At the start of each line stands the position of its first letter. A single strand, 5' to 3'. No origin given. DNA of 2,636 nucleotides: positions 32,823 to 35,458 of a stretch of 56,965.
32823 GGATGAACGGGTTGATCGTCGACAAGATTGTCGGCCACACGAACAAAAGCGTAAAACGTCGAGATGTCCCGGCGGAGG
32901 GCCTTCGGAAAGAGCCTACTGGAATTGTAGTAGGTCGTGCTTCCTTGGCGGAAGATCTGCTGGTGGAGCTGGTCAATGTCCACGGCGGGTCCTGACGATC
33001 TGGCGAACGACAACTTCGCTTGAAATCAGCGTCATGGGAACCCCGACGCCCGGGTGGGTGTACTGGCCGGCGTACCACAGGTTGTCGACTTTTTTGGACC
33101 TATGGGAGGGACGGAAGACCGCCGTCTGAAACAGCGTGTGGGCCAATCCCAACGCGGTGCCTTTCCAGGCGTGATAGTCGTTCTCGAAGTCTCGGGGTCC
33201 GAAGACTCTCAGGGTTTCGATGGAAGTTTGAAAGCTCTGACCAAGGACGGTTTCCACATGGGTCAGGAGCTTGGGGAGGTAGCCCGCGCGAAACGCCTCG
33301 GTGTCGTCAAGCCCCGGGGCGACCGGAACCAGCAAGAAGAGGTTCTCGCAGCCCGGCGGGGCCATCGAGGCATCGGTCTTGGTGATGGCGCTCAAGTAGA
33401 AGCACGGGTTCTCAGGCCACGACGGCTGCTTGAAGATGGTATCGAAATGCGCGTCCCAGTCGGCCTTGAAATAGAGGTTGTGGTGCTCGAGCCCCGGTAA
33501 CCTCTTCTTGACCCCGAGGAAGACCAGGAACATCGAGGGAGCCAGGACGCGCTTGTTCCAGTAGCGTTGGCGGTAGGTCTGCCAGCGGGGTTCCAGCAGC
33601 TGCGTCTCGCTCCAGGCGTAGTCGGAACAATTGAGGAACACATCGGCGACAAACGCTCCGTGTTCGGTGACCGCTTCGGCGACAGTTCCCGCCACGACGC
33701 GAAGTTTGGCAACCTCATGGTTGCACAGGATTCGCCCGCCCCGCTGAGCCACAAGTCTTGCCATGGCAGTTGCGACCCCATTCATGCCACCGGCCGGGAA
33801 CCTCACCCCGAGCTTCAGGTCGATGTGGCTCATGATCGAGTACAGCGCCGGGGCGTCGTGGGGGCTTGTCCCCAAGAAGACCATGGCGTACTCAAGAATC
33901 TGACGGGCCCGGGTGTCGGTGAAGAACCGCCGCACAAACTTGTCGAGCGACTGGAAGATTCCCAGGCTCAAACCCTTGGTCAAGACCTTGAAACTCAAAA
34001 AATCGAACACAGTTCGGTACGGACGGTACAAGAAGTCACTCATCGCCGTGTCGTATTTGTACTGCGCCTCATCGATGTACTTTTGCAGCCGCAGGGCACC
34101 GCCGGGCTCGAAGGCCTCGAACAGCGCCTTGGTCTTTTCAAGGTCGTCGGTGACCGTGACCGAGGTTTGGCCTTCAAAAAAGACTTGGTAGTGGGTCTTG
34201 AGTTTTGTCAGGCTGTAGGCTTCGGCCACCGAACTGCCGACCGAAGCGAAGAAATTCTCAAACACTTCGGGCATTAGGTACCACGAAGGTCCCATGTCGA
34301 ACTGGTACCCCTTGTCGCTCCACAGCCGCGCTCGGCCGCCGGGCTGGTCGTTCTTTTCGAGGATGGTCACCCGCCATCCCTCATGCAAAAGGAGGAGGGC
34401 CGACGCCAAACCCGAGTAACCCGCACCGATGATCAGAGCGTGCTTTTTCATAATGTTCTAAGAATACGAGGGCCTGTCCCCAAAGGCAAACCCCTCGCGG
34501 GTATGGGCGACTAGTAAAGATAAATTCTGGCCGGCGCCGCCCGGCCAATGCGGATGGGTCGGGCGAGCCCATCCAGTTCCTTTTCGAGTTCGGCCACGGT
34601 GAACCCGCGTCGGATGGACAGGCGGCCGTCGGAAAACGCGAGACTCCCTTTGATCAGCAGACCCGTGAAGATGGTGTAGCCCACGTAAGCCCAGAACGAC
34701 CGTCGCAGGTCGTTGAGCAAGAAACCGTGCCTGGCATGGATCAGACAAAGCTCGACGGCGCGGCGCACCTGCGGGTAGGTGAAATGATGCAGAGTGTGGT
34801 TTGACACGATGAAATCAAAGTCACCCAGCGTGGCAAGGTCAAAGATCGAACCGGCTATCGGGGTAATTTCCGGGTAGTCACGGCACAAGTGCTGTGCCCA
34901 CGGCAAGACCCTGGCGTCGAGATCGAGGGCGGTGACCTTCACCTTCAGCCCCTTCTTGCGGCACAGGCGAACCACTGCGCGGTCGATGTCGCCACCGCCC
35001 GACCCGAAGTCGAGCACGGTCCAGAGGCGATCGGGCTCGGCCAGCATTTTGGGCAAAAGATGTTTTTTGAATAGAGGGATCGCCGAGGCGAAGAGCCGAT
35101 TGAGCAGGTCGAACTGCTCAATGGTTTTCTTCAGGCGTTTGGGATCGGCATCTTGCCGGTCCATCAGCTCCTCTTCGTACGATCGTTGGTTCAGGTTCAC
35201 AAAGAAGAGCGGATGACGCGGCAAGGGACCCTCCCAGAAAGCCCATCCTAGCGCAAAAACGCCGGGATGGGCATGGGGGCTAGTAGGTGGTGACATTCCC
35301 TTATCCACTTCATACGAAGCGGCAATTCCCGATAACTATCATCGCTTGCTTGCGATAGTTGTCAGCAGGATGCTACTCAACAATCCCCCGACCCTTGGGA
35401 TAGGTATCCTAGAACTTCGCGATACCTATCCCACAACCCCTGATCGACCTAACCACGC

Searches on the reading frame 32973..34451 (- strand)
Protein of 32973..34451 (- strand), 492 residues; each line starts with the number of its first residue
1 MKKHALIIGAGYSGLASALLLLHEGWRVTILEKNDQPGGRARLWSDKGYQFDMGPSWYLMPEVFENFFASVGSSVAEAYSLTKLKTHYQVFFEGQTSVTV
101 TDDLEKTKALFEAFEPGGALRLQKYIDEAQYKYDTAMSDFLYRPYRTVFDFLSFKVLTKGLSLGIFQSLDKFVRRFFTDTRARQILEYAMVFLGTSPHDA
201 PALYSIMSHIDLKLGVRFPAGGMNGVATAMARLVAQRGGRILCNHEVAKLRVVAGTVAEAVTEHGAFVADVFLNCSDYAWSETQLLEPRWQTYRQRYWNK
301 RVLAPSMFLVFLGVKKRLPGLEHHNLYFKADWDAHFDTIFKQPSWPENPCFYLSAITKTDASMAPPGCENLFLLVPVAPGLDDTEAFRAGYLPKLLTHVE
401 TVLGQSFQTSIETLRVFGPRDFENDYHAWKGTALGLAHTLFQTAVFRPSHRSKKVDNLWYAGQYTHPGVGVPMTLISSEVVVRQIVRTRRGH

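Call 15: search_protein_families(library=pfam, proteins=[window:32973-34451:-], max_evalue=0.001)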
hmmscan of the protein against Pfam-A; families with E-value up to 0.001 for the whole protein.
window:32973-34451:- (492 aa): 8 families
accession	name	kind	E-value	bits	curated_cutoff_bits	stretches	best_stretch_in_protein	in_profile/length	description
PF01593.30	Amino_oxidase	-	8.7e-32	111.4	19.8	1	13-485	2-442/443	Flavin containing amine oxidoreductase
PF13450.12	NAD_binding_8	-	3.2e-14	53.4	21.9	1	7-67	1-61/68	NAD(P)-binding Rossmann-like domain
PF01266.30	DAO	-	6.3e-14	52.7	27.9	1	5-39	2-36/353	FAD dependent oxidoreductase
PF06100.17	MCRA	-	1.3e-05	24.8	23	1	2-83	1-88/495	MCRA family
PF12831.13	FAD_oxidored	-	7.7e-05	22.6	27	0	6-104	3-97/416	FAD dependent oxidoreductase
PF00890.30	FAD_binding_2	-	0.00022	21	20.4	0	5-43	2-39/414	FAD binding domain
PF00070.33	Pyr_redox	-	0.00035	21.4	22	0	4-38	1-35/82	Pyridine nucleotide-disulphide oxidoreductase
PF01494.25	FAD_binding_3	-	0.00039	20.2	22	1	5-36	4-35/349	FAD binding domain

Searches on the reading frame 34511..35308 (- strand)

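Call 73: search_protein_families(library=padloc, proteins=[window:34511-35308:-], max_evalue=0.001)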
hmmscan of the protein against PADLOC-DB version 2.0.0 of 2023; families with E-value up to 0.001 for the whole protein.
window:34511-35308:- (265 aa): 1 family
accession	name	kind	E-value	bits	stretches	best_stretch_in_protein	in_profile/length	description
PDLC04134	mad2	-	2.1e-09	34.7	1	97-193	294-387/492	mads_2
